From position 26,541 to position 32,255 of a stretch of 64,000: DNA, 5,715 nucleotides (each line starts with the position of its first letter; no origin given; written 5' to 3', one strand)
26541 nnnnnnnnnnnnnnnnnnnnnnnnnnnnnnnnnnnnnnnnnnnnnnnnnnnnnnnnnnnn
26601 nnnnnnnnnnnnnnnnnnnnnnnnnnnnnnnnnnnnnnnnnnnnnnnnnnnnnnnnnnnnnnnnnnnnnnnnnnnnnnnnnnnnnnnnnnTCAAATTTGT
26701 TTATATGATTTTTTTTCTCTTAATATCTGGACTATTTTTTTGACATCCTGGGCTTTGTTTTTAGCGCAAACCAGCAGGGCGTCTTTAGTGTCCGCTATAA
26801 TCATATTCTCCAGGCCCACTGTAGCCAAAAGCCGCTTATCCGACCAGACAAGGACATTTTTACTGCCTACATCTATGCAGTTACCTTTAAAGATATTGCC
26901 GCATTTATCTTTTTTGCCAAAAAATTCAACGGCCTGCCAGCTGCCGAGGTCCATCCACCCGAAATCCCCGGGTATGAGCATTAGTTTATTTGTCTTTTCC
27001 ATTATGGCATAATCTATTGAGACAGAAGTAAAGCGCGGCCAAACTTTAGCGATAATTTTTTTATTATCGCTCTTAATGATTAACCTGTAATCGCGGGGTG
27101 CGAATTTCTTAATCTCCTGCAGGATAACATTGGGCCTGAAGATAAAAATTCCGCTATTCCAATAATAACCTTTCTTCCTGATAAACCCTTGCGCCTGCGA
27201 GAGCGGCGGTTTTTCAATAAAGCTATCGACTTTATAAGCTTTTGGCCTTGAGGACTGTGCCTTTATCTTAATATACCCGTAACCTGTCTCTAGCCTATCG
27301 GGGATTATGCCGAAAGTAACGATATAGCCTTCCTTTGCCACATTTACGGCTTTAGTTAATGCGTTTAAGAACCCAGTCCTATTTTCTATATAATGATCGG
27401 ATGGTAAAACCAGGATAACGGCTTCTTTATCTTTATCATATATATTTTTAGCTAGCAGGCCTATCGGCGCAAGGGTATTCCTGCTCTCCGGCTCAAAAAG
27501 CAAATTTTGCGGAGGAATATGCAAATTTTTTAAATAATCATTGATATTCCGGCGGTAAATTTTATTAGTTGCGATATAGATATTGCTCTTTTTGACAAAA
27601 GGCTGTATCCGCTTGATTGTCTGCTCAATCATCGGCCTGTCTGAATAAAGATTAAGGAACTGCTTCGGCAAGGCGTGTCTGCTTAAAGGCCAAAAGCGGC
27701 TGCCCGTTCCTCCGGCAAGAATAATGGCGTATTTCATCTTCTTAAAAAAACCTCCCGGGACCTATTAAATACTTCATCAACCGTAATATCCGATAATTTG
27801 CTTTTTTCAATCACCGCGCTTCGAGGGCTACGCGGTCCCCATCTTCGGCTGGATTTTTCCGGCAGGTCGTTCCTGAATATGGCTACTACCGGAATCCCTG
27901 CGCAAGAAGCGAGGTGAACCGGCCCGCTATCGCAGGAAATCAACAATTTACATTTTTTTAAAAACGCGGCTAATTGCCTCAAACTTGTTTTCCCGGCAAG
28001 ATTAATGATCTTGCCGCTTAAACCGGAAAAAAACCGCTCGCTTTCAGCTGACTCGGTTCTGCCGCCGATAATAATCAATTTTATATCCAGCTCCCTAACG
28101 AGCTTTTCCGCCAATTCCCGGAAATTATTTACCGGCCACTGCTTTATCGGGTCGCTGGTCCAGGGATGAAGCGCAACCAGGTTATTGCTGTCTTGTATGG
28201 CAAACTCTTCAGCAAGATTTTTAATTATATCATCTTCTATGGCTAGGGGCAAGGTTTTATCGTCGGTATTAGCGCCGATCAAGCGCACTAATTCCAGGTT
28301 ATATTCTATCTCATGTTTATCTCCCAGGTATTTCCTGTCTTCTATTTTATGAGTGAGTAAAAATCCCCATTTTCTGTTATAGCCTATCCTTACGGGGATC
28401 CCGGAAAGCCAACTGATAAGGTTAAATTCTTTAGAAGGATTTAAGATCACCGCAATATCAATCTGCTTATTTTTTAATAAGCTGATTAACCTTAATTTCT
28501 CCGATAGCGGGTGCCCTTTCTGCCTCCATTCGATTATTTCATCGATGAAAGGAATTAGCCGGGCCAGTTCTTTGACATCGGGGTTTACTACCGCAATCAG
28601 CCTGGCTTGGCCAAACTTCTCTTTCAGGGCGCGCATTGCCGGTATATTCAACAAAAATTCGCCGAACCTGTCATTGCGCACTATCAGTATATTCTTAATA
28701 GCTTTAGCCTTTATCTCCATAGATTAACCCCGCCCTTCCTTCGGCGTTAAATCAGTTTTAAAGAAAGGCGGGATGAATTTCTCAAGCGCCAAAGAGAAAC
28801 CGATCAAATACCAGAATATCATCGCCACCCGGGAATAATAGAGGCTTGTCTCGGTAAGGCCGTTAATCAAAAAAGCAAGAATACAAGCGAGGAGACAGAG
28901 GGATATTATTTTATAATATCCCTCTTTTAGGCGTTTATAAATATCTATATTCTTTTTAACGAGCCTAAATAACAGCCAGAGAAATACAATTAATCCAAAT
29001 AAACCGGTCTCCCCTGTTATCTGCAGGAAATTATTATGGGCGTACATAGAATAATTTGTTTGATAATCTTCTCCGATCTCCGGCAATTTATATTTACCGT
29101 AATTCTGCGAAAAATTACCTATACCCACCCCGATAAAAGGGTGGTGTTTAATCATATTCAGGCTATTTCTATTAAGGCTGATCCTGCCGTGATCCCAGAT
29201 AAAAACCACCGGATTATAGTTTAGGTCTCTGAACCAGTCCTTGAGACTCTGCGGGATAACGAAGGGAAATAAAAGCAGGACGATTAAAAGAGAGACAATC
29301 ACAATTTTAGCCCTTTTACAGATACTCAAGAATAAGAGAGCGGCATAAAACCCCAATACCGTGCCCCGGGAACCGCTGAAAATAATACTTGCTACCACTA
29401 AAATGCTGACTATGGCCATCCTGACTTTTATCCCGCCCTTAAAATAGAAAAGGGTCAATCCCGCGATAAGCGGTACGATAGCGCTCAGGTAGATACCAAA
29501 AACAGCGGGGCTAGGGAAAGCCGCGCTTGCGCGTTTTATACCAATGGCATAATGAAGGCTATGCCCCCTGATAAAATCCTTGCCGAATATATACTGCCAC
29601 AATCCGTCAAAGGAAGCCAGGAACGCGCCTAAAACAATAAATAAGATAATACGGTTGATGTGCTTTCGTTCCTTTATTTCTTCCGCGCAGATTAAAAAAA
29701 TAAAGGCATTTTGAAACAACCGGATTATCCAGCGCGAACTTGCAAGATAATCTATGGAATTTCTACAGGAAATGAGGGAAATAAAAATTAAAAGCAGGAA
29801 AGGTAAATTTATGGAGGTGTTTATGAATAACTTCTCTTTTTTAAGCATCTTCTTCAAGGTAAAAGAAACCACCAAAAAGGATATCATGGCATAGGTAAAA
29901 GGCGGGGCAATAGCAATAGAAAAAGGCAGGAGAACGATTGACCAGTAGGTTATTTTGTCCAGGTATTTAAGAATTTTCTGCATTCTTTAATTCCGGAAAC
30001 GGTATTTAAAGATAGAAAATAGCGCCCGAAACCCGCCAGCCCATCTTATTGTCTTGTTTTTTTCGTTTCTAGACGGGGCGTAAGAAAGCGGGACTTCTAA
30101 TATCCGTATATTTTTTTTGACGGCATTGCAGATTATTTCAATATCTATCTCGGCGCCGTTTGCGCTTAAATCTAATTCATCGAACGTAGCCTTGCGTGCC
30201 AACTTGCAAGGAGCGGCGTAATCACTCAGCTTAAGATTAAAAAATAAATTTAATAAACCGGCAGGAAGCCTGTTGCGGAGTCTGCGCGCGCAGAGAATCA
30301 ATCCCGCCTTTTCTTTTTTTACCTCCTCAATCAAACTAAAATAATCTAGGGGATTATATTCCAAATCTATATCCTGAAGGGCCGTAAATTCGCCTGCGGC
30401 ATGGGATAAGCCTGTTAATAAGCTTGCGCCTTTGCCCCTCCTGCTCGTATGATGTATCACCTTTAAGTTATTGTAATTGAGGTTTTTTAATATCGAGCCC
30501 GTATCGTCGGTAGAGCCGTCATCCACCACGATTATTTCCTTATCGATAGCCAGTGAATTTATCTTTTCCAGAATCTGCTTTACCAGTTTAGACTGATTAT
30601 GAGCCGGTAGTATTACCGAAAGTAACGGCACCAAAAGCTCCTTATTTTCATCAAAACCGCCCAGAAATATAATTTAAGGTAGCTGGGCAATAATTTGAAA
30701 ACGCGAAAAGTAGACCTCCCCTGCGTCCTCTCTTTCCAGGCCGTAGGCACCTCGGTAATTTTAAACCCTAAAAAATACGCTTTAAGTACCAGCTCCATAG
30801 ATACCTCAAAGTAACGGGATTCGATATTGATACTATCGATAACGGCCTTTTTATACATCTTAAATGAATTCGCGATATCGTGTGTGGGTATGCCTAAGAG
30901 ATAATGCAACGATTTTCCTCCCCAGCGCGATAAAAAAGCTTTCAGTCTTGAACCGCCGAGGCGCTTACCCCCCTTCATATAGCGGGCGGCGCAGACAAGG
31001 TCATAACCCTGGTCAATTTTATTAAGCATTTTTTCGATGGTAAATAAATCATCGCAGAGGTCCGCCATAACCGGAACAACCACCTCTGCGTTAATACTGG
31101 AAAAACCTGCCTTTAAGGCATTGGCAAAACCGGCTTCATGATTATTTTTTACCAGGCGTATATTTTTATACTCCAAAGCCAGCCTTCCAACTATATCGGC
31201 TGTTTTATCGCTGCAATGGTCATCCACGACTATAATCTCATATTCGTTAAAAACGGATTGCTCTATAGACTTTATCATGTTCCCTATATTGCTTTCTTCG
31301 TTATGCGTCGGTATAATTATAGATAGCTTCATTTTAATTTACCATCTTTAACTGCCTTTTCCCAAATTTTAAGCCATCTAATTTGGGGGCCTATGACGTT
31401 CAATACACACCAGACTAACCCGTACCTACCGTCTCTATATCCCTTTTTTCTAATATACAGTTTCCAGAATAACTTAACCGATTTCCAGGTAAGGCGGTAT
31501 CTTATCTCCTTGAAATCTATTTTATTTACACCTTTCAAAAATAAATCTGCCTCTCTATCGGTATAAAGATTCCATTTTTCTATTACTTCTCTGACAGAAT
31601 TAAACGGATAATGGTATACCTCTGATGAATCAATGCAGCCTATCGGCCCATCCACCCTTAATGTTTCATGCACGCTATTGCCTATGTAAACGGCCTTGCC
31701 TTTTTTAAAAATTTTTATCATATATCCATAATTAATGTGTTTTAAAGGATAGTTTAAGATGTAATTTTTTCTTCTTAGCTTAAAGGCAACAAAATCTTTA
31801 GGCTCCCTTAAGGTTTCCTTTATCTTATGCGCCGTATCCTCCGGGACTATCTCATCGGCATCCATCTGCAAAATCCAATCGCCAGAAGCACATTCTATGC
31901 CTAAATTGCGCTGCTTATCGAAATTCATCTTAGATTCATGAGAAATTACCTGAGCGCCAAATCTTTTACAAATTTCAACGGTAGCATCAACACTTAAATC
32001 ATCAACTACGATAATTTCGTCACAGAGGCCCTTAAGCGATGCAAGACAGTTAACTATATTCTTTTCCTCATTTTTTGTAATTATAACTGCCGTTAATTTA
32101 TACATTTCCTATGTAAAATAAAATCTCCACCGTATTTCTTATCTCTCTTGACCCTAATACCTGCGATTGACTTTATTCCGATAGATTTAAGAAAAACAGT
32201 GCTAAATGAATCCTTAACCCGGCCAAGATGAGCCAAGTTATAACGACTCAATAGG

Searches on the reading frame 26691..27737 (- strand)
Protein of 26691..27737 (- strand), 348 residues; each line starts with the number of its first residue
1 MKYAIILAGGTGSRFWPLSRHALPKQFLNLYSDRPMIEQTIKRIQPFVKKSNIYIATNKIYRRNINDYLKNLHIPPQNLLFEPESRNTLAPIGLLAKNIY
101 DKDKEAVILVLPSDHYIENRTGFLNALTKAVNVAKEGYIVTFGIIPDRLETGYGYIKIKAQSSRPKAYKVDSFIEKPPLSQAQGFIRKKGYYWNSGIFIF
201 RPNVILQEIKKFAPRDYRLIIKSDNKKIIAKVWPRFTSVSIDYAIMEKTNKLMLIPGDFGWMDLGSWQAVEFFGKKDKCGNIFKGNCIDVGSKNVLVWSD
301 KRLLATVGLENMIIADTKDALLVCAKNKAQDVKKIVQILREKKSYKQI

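Call 55: search_protein_families(library=pfam, proteins=[window:26691-27737:-], max_evalue=0.0001)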
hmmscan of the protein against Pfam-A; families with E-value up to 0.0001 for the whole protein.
window:26691-27737:- (348 aa): 3 families
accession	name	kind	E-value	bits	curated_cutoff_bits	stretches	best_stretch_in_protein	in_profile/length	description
PF00483.29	NTP_transferase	-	1.5e-42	146.3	21.2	1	4-270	2-235/245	Nucleotidyl transferase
PF22640.1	ManC_GMP_beta-helix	-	3.5e-18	65.7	27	1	285-338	1-54/55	MannoseP isomerase/GMP-like beta-helix domain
PF12804.13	NTP_transf_3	-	2.4e-06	28.2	27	1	4-115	1-96/160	MobA-like NTP transferase domain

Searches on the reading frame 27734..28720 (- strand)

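Call 55: search_protein_families(library=pfam, proteins=[window:27734-28720:-], max_evalue=0.0001)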
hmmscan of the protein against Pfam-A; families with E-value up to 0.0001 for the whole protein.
window:27734-28720:- (328 aa): 1 family
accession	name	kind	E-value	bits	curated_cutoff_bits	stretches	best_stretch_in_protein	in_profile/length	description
PF01075.23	Glyco_transf_9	-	3.4e-28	99.1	22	1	77-301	3-224/247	Glycosyltransferase family 9 (heptosyltransferase)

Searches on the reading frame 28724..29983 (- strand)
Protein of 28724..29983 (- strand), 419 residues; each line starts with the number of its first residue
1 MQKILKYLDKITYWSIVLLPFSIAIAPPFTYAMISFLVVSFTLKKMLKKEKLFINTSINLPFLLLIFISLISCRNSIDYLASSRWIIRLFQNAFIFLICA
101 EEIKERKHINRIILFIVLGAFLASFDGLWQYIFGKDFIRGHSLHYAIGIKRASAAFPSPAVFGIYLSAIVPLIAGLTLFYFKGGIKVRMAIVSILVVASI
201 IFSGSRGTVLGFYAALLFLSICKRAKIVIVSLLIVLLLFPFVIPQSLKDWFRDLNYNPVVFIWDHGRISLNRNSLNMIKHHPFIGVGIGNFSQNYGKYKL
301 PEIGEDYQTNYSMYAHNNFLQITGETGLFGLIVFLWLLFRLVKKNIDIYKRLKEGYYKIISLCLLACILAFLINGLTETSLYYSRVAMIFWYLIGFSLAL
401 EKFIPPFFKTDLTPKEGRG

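Call 55: search_protein_families(library=pfam, proteins=[window:28724-29983:-], max_evalue=0.0001)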
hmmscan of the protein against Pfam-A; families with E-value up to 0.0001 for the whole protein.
window:28724-29983:- (419 aa): 1 family
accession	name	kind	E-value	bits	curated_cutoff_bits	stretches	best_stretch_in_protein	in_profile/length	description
PF04932.20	Wzy_C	-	1.1e-20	74.4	31.7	1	192-335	2-149/149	O-Antigen ligase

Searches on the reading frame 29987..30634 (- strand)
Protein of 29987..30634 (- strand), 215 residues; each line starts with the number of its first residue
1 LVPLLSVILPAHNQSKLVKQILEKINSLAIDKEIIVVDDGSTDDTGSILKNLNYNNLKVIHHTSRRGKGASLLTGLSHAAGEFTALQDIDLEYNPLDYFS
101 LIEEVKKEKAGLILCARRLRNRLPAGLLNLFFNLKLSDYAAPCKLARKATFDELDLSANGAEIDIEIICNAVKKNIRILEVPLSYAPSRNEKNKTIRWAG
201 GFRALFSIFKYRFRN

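Call 55: search_protein_families(library=pfam, proteins=[window:29987-30634:-], max_evalue=0.0001)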
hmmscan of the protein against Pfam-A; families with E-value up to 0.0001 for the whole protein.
window:29987-30634:- (215 aa): 2 families
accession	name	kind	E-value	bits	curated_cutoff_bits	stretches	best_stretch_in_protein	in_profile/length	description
PF00535.33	Glycos_transf_2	-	4.4e-26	92.2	23.3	1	6-121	1-119/168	Glycosyl transferase family 2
PF10111.15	Glyco_tranf_2_2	-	2.5e-06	27.7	27.3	1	7-102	2-102/276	Glycosyltransferase like family 2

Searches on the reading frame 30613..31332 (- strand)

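Call 55: search_protein_families(library=pfam, proteins=[window:30613-31332:-], max_evalue=0.0001)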
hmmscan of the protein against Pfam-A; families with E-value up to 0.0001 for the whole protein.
window:30613-31332:- (239 aa): 3 families
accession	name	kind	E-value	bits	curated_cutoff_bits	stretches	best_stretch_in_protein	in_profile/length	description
PF00535.33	Glycos_transf_2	-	2.1e-27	96.5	23.3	1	4-166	1-165/168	Glycosyl transferase family 2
PF13641.12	Glyco_tranf_2_3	-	7.2e-08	33.2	27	1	3-124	3-130/230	Glycosyltransferase like family 2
PF10111.15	Glyco_tranf_2_2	-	9.9e-05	22.4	27.3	0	4-104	1-104/276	Glycosyltransferase like family 2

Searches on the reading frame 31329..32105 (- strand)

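Call 55: search_protein_families(library=pfam, proteins=[window:31329-32105:-], max_evalue=0.0001)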
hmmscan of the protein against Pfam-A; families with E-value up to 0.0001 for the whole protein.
window:31329-32105:- (258 aa): 2 families
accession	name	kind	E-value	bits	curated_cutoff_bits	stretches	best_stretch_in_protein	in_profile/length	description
PF00535.33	Glycos_transf_2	-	6.6e-25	88.4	23.3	1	6-135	2-139/168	Glycosyl transferase family 2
PF13704.12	Glyco_tranf_2_4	-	1.4e-06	29.1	27.5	1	11-96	1-95/98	Glycosyl transferase family 2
